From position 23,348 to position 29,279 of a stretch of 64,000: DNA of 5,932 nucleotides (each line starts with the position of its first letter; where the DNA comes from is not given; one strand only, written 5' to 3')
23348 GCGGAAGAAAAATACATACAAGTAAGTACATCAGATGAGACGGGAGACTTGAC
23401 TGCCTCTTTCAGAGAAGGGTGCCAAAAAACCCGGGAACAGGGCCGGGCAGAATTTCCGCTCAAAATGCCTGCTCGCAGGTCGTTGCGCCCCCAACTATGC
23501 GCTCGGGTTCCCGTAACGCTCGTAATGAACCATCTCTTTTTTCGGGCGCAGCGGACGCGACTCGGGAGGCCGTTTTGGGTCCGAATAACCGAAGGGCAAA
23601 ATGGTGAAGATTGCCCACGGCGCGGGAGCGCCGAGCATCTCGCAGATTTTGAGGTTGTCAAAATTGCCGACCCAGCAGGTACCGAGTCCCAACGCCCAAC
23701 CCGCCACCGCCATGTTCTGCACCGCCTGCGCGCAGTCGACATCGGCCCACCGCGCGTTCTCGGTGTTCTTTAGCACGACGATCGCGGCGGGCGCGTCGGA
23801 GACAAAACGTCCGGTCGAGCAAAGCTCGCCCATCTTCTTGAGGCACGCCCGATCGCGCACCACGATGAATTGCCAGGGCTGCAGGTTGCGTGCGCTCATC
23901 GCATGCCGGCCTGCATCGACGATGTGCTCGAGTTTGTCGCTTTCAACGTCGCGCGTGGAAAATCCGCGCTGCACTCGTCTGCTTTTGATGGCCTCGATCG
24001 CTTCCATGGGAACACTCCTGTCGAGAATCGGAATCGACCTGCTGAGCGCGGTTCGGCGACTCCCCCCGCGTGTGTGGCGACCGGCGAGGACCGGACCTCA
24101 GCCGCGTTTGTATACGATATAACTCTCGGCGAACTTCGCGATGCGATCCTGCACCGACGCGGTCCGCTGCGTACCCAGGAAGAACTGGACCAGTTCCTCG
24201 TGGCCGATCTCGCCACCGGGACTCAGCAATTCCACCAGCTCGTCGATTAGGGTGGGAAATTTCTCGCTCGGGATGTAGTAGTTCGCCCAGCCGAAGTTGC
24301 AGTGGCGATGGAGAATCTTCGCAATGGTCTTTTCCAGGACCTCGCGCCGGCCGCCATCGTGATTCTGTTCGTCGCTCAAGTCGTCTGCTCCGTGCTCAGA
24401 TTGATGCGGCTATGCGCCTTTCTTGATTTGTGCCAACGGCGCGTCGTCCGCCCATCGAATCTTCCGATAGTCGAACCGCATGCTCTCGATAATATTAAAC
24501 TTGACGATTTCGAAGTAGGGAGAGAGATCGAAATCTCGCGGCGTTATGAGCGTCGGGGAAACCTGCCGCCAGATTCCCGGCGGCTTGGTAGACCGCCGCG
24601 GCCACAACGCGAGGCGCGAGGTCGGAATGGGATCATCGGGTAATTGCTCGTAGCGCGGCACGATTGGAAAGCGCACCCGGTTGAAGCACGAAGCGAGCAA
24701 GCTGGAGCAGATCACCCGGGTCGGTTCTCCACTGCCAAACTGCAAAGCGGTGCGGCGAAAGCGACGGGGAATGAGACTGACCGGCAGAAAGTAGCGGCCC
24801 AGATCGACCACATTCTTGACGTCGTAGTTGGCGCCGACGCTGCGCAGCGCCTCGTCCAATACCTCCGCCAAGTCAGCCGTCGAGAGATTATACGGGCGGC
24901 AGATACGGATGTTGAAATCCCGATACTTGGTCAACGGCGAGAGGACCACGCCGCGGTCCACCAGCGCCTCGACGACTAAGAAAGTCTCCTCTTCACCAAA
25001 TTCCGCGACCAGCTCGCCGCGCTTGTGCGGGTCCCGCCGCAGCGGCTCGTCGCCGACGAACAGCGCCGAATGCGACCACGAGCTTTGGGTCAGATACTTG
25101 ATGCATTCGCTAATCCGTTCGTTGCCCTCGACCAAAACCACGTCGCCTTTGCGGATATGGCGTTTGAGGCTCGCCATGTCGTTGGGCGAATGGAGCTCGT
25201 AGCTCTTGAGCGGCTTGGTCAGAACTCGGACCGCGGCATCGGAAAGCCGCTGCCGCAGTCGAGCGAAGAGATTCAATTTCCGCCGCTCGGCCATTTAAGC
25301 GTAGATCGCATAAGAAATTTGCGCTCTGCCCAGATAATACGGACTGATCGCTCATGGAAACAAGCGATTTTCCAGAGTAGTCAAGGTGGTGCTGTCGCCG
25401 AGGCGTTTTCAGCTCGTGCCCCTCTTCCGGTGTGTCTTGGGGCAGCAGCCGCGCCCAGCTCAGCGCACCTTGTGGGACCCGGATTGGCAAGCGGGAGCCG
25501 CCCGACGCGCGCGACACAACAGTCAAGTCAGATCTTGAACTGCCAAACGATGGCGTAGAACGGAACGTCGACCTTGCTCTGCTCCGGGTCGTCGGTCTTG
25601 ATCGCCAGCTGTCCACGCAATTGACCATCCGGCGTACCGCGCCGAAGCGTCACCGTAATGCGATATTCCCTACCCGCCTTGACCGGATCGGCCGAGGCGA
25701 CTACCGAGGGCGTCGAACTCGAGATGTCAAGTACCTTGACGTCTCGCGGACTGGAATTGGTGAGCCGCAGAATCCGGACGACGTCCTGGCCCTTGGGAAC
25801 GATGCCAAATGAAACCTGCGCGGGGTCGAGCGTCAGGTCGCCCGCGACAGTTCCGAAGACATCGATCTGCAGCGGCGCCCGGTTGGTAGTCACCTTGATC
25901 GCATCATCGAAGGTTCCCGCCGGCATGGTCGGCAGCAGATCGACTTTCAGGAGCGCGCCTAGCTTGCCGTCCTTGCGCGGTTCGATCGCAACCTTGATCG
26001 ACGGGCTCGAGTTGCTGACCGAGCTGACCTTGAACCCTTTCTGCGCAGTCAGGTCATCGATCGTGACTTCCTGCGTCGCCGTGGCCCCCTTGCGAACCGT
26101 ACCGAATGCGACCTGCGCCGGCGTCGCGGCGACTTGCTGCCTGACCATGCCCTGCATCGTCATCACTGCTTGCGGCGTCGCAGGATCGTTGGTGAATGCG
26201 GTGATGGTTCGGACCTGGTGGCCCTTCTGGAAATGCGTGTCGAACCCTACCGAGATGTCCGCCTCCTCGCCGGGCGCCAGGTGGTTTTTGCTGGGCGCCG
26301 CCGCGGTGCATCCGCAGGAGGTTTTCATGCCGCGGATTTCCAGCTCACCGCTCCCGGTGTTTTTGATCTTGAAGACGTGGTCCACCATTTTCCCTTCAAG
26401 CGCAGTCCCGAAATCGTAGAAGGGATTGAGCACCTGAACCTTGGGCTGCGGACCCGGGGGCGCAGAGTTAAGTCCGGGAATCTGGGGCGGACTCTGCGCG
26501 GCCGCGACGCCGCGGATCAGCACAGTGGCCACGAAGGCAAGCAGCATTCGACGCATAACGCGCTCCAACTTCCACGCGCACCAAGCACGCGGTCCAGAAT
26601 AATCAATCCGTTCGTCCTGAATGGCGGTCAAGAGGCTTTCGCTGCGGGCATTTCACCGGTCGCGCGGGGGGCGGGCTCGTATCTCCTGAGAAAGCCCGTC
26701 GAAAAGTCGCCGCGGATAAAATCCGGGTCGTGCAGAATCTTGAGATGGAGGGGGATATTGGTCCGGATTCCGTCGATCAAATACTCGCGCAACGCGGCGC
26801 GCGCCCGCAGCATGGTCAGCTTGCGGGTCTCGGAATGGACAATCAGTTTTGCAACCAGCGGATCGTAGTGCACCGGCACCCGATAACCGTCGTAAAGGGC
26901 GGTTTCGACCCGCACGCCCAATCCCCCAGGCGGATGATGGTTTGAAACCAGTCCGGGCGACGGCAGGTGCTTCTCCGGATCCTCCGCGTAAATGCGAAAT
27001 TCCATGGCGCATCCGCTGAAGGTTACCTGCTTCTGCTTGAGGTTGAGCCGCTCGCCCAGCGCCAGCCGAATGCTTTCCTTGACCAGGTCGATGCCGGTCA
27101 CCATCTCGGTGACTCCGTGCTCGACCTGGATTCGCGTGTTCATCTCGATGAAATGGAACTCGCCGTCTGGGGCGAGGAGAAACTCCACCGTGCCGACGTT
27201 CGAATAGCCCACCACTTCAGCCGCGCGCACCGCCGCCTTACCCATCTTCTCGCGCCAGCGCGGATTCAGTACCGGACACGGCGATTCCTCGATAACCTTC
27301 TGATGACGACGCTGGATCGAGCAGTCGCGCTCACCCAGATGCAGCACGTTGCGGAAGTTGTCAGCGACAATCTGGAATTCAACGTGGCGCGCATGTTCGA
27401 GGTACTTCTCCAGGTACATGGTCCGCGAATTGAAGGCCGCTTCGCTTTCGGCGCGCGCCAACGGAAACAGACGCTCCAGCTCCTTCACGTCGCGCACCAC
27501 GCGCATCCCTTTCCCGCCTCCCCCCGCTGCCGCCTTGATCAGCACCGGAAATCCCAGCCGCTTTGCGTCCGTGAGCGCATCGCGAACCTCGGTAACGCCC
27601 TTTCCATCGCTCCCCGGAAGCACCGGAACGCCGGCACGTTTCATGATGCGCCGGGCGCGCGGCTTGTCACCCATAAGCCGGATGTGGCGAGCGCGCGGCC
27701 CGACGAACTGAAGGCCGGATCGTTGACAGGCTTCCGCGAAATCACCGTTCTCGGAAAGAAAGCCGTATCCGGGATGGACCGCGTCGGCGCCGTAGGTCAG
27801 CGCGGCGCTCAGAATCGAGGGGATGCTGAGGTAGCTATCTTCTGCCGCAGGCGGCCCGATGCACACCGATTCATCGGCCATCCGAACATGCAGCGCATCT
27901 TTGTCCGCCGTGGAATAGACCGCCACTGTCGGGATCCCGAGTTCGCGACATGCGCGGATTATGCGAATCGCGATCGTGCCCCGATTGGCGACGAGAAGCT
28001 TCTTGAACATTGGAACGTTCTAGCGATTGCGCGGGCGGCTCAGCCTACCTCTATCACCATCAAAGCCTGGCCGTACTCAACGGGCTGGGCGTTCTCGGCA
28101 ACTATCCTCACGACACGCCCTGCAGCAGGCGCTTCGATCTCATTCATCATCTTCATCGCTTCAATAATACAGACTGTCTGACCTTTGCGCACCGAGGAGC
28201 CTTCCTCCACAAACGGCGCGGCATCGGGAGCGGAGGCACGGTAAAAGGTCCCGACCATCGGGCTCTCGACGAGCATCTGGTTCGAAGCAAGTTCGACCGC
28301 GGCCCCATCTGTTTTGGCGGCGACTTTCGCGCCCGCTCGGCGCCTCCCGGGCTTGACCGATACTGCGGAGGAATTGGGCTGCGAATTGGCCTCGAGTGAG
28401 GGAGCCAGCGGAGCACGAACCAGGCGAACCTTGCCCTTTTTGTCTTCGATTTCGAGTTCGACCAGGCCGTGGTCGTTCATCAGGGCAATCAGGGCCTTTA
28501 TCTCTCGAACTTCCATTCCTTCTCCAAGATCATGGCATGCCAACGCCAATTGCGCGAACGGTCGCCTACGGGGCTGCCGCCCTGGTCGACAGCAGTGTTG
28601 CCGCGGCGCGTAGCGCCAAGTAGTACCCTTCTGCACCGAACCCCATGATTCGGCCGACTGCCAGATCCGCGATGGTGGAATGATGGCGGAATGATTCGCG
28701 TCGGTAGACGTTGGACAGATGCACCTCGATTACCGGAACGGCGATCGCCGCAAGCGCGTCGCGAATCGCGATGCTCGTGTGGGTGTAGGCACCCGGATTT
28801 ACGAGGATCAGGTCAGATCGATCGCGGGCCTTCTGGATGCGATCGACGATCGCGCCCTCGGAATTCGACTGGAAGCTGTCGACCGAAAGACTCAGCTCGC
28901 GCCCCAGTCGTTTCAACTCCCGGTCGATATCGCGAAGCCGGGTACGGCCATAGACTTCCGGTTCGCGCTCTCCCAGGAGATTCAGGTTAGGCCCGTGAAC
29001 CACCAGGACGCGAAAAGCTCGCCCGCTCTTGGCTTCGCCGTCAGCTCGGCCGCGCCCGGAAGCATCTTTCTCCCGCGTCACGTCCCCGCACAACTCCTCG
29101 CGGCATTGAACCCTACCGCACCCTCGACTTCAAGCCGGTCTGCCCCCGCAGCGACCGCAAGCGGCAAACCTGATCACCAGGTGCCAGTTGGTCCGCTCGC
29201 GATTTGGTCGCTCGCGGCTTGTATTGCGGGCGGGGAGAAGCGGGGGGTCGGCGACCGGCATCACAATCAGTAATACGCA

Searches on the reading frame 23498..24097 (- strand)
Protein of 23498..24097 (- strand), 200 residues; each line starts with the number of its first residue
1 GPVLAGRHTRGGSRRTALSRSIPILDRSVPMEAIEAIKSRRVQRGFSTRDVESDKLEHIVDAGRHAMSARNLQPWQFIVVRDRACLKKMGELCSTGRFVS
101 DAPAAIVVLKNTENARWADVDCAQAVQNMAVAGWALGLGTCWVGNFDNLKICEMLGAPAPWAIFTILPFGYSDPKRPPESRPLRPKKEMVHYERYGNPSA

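Call 39: search_protein_families(library=pfam, proteins=[window:23498-24097:-], max_evalue=0.001)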
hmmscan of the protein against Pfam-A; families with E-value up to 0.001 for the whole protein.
window:23498-24097:- (200 aa): 2 families
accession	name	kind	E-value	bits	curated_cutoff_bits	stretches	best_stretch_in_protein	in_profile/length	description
PF00881.29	Nitroreductase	-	2e-27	96.9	23.5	2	97-171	85-167/167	Nitroreductase family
PF14512.11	TM1586_NiRdase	-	8.5e-09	35.8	27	1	33-191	2-150/215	Putative TM nitroreductase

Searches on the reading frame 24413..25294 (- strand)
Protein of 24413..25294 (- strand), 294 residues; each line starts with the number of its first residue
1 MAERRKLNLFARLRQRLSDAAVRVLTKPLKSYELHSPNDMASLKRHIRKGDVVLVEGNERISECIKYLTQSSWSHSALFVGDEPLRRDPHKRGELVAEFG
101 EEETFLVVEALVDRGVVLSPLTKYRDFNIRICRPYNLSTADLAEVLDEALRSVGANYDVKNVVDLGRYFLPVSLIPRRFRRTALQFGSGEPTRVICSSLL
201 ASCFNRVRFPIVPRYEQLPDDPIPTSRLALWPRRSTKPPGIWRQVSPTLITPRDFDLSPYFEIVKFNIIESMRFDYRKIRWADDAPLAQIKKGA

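Call 39: search_protein_families(library=pfam, proteins=[window:24413-25294:-], max_evalue=0.001)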
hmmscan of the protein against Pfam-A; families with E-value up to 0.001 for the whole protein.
window:24413-25294:- (294 aa): 1 family
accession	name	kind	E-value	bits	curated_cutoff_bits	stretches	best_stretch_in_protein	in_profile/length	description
PF05708.18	Peptidase_C92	-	4e-11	43.7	27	1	47-163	2-102/166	Permuted papain-like amidase enzyme, YaeF/YiiX, C92 family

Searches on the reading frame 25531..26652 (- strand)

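Call 39: search_protein_families(library=pfam, proteins=[window:25531-26652:-], max_evalue=0.001)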
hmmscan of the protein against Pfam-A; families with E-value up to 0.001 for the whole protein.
window:25531-26652:- (374 aa): 6 families
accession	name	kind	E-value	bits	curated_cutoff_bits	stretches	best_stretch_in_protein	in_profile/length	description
PF07610.17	DUF1573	-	6.8e-32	109.8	26.1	1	77-170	6-98/98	Protein of unknown function (DUF1573)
PF22544.2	HYDIN_VesB_CFA65-like_Ig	-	5.2e-20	72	25.5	1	70-168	1-99/100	HYDIN/CFA65/VesB-like, Ig-like domain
PF14874.12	PapD-like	-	9.4e-10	39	27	1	273-354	4-89/102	Flagellar-associated PapD-like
PF15780.11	ASH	-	5.1e-09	36.6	27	0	273-337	3-75/98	Abnormal spindle-like microcephaly-assoc'd, ASPM-SPD-2-Hydin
PF22073.2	Cep192_D4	-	1.8e-05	25.3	35.5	0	274-311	5-43/112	Cep192 domain 4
PF22067.2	Cep192_D3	-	0.00012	22.5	27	0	87-170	16-99/99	Cep192 domain 3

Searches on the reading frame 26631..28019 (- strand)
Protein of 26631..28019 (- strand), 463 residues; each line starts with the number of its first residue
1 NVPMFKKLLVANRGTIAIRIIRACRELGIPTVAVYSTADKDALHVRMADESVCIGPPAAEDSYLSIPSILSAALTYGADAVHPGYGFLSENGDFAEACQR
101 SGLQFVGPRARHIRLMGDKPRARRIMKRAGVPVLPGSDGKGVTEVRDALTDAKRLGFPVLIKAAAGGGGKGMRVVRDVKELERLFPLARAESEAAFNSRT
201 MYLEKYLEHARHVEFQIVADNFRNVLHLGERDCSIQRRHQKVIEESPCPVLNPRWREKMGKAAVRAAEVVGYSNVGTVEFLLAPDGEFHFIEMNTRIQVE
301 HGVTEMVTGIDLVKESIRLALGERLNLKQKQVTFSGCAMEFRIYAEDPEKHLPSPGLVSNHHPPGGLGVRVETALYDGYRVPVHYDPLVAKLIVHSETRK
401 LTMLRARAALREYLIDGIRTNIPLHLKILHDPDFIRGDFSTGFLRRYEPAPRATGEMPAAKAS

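Call 39: search_protein_families(library=pfam, proteins=[window:26631-28019:-], max_evalue=0.001)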
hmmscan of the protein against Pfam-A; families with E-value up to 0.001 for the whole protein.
window:26631-28019:- (463 aa): 4 families
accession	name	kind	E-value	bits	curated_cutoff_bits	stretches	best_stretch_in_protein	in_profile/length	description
PF02786.22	CPSase_L_D2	-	5.2e-73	245.5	19.8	1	118-326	1-209/211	Carbamoyl-phosphate synthase L chain, ATP binding domain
PF00289.28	Biotin_carb_N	-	5.2e-46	156.1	25.5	1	4-113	1-110/110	Biotin carboxylase, N-terminal domain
PF02785.25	Biotin_carb_C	-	5.3e-34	117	32.4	1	340-445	1-107/108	Biotin carboxylase C-terminal domain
PF07478.18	Dala_Dala_lig_C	-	1.2e-08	35.1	24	1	152-295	32-174/204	D-ala D-ala ligase C-terminus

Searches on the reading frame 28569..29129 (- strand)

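Call 39: search_protein_families(library=pfam, proteins=[window:28569-29129:-], max_evalue=0.001)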
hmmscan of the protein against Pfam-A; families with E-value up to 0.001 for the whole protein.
window:28569-29129:- (187 aa): 1 family
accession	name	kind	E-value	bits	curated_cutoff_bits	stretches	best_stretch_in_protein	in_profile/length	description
PF01220.24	DHquinase_II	-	1e-58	197.4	23.3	1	41-176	2-137/138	Dehydroquinase class II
